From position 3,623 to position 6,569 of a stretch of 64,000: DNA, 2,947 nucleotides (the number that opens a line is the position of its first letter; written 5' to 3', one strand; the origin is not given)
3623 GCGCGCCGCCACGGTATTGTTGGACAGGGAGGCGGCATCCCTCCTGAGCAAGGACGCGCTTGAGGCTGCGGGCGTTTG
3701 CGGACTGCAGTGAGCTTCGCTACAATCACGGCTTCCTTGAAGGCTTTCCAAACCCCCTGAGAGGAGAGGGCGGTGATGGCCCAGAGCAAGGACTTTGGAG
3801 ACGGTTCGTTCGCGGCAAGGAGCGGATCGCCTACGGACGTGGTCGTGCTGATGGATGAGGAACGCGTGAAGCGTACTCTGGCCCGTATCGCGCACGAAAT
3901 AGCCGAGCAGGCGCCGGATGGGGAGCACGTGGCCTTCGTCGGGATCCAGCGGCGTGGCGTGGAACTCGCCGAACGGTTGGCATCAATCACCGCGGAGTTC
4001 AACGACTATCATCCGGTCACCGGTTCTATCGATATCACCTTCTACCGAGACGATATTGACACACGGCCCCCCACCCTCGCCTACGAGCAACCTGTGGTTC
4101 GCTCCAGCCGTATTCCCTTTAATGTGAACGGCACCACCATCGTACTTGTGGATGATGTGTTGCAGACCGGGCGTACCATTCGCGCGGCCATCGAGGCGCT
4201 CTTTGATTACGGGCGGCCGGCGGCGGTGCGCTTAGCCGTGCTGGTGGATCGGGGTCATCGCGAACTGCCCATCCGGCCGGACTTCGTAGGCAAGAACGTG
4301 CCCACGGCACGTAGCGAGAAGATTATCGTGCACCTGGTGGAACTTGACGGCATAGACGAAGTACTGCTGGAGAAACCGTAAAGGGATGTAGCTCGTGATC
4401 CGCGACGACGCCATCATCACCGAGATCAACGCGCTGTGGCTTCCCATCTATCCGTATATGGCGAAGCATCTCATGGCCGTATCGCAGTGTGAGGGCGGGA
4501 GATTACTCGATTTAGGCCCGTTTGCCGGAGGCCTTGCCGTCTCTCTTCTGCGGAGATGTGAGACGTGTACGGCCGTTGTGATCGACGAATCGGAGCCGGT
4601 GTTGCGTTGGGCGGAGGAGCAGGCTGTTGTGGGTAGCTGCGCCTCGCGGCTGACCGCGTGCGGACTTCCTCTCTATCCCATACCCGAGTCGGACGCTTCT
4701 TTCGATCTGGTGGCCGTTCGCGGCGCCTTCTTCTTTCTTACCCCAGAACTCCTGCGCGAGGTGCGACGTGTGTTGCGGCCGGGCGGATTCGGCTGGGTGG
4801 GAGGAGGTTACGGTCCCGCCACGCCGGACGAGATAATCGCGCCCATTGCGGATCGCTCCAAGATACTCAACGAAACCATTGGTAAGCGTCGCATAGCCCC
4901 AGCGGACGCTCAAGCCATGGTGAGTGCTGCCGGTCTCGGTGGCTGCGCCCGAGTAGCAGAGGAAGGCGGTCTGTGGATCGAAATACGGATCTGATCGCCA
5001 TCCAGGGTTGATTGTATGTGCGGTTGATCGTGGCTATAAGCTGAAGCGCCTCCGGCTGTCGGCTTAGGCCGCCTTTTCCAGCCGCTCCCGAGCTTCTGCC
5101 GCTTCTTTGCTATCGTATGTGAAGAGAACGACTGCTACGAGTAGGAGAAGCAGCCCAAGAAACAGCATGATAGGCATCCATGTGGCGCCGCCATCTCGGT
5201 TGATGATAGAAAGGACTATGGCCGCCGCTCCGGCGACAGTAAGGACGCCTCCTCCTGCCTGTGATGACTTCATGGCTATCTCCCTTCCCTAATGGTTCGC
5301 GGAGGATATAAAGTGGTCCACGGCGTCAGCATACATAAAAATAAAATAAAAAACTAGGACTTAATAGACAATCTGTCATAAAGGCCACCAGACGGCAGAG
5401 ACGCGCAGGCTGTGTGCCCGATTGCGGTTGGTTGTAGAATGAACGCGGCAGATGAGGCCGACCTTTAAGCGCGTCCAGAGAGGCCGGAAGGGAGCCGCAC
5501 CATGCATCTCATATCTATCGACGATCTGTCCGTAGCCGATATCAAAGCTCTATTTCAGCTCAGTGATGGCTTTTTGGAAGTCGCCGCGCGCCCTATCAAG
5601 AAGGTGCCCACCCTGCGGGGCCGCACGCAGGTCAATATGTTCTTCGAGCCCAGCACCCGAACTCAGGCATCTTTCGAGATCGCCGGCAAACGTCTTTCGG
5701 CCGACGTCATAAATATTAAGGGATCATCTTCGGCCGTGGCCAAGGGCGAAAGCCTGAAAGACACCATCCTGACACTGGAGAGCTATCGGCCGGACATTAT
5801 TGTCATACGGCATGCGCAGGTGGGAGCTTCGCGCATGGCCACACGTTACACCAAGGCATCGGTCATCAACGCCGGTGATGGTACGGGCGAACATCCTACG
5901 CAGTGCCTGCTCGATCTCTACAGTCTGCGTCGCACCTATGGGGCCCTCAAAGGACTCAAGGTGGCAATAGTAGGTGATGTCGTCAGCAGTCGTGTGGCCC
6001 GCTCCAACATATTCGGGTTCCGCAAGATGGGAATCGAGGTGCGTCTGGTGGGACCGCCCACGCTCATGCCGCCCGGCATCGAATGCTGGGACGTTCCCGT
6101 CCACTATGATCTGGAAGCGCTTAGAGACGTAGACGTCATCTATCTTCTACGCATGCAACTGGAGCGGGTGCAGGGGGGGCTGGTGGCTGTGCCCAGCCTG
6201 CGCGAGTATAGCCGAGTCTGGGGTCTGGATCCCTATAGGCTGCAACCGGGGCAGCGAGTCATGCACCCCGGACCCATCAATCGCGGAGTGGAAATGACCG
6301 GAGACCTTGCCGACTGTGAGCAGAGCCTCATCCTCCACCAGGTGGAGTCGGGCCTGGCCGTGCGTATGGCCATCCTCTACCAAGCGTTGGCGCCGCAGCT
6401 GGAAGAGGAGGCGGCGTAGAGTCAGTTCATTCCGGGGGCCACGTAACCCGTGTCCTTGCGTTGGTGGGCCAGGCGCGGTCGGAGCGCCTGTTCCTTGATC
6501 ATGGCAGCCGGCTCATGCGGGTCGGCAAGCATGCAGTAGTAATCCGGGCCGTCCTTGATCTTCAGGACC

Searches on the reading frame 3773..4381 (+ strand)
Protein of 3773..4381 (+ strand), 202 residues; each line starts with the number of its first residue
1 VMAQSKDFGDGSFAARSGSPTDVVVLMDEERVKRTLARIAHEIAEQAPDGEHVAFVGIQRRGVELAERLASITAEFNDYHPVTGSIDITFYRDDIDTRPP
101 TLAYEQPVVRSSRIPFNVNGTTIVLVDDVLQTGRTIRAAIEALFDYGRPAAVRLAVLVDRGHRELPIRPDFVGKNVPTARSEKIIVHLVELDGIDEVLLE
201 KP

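Call 78: search_protein_families(library=pfam, proteins=[window:3773-4381:+], max_evalue=1e-10)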
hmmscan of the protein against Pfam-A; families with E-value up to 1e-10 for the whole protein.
window:3773-4381:+ (202 aa): 1 family
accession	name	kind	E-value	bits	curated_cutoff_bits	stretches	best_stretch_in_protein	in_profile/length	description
PF00156.33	Pribosyltran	-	5.1e-20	71.8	26.3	1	30-170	9-136/158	Phosphoribosyl transferase domain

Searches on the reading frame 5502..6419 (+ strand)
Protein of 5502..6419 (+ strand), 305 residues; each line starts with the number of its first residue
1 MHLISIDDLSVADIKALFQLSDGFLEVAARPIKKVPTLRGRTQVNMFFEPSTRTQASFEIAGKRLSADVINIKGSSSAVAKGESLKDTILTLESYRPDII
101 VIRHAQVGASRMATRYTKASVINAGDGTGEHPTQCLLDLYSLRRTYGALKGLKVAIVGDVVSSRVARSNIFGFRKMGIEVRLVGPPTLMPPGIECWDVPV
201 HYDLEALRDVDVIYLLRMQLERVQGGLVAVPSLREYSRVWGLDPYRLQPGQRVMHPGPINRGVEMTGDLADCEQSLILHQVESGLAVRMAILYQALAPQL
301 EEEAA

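Call 78: search_protein_families(library=pfam, proteins=[window:5502-6419:+], max_evalue=1e-10)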
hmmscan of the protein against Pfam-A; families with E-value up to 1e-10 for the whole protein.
window:5502-6419:+ (305 aa): 2 families
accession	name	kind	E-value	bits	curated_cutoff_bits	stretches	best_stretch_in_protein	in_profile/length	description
PF02729.26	OTCace_N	-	2.3e-41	141.8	29.9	1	2-143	2-147/148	Aspartate/ornithine carbamoyltransferase, carbamoyl-P binding domain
PF00185.30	OTCace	-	1.7e-18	67.6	29.4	1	150-293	1-155/157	Aspartate/ornithine carbamoyltransferase, Asp/Orn binding domain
